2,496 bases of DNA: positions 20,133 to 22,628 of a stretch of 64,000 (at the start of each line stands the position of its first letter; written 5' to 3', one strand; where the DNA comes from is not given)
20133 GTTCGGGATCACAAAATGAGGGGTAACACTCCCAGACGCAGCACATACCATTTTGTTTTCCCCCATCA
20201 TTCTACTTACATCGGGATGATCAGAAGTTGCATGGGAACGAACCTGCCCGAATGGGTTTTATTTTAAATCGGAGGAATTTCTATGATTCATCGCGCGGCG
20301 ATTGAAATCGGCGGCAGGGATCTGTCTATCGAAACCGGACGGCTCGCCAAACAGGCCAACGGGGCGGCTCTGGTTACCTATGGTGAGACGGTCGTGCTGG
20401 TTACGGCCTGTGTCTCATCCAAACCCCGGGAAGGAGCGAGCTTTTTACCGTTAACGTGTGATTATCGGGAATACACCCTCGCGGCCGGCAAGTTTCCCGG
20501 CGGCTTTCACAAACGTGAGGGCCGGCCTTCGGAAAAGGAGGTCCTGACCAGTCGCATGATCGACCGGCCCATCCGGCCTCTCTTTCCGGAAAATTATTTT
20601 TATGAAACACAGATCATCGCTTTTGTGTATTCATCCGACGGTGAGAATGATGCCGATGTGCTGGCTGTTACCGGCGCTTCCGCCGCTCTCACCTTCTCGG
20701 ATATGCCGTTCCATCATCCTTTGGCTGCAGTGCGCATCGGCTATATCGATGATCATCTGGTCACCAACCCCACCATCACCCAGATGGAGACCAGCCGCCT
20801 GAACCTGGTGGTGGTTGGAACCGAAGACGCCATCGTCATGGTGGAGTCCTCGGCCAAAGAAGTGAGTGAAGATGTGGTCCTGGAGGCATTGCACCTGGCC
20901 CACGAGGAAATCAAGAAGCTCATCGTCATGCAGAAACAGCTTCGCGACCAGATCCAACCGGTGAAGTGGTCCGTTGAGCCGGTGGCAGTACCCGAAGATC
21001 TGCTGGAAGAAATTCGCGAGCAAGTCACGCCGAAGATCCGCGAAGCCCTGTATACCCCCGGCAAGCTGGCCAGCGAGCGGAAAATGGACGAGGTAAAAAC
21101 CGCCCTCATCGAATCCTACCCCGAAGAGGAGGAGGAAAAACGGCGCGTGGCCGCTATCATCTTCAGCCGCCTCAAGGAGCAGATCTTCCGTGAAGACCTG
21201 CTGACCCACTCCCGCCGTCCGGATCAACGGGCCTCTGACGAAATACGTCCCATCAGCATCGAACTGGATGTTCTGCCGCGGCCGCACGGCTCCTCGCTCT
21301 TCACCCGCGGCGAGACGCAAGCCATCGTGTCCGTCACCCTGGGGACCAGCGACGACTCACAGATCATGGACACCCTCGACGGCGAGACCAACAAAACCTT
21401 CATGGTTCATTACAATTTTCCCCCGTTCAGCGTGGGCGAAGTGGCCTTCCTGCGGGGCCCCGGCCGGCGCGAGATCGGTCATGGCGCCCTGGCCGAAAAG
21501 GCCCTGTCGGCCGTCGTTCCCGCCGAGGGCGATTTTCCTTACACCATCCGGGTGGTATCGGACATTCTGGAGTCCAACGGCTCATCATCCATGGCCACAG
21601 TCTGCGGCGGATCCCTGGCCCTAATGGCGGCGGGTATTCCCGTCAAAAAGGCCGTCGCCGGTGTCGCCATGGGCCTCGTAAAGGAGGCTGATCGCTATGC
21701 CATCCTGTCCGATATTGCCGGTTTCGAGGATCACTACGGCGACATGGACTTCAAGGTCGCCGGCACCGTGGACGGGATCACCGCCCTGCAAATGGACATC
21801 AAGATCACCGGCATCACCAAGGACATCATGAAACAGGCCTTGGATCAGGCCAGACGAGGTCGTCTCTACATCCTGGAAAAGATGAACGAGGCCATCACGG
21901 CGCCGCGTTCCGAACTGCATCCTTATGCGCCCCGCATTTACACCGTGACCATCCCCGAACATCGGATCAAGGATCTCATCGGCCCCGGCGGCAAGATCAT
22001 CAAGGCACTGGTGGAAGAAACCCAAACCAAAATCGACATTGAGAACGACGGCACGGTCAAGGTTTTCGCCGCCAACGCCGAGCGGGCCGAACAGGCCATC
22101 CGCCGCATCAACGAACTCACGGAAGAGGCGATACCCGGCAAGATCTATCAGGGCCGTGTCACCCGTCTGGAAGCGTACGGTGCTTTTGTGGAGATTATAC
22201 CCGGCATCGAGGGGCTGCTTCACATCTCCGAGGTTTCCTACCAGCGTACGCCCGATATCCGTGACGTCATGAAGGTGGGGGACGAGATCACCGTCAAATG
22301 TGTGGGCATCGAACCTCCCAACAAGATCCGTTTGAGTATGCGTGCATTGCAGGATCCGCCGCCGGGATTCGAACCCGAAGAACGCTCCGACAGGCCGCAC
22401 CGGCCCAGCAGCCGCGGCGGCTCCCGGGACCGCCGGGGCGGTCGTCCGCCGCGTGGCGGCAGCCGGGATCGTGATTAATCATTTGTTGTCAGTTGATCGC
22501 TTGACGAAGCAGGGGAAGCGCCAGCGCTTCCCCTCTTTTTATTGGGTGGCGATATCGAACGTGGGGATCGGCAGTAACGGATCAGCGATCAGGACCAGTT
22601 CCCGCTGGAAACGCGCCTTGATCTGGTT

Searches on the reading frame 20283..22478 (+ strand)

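Call 5: search_protein_families(library=pfam, proteins=[window:20283-22478:+], max_evalue=0.01)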
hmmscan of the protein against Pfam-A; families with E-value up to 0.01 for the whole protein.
window:20283-22478:+ (731 aa): 5 families
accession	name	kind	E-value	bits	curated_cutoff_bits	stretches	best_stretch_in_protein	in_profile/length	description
PF01138.27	RNase_PH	-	7.3e-62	208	25.5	2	11-142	2-130/130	3' exoribonuclease family, domain 1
PF03725.20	RNase_PH_C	-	2.1e-23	82.5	20.8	2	145-208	1-66/67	3' exoribonuclease family, domain 2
PF00575.29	S1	-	4.7e-16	59.4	22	1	618-687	4-74/74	S1 RNA binding domain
PF00013.35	KH_1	-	1.2e-09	38.2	21.5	1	553-611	2-66/66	KH domain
PF03726.19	PNPase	-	4.4e-08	33.9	24.6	1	240-316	2-80/81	Polyribonucleotide nucleotidyltransferase, RNA binding domain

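Call 6: search_protein_families(library=ncbifam, proteins=[window:20283-22478:+], max_evalue=0.001)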
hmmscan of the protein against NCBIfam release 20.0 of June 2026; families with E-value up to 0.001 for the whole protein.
window:20283-22478:+ (731 aa): 34 families (the best 25 are shown)
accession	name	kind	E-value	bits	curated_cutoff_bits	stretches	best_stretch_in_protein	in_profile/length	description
TIGR03591.1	polynuc_phos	equivalog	1.7e-295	981.9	525.05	1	9-688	2-688/689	polyribonucleotide nucleotidyltransferase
NF008805.1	PRK11824.1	equivalog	6.6e-294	976.6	471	1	6-688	3-682/683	polyribonucleotide nucleotidyltransferase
TIGR02696.1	pppGpp_PNP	exception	3.2e-176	587.8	1106.75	1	9-684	14-718/720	guanosine pentaphosphate synthetase I/polyribonucleotide nucleotidyltransferase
TIGR02065.1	ECX1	equivalog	2.3e-41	141.6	318.7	2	307-538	4-226/230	exosome complex exonuclease Rrp41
NF000907.0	PRK00087.1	equivalog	2.2e-20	72.4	624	1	602-693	462-553/671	bifunctional 4-hydroxy-3-methylbut-2-enyl diphosphate reductase/30S ribosomal protein S1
NF005208.0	PRK06676.1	equivalog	6.9e-20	71.4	368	1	611-694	271-355/391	30S ribosomal protein S1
NF005973.0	PRK08059.1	equivalog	6.5e-19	68.3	148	1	618-696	7-85/123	S1 domain-containing post-transcriptional regulator GSP13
NF010379.0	PRK13806.1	equivalog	1e-18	67.3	648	1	606-689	190-278/491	30S ribosomal protein S1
NF004952.0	PRK06299.1-2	equivalog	1.7e-17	63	524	1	617-693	302-380/580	30S ribosomal protein S1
NF040579.1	S1_dom_CvfD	subfamily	2.6e-17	63.1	117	1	619-697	4-80/113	CvfD/Ygs/GSP13 family RNA-binding post-transcriptional regulator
NF006363.0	PRK08582.1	equivalog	7.6e-17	61.8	171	1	620-699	7-86/140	S1 domain-containing RNA-binding protein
TIGR01966.1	RNasePH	equivalog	3.7e-16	59.1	141.5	2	312-538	1-235/236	ribonuclease PH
TIGR00717.1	rpsA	equivalog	9.3e-16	57.4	577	1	611-693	265-349/516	30S ribosomal protein S1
NF004953.0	PRK06299.1-3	equivalog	1.1e-14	53.7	720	1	610-693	290-375/580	30S ribosomal protein S1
NF004956.0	PRK06299.1-6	equivalog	7.9e-13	47.8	711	1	614-693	368-447/554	30S ribosomal protein S1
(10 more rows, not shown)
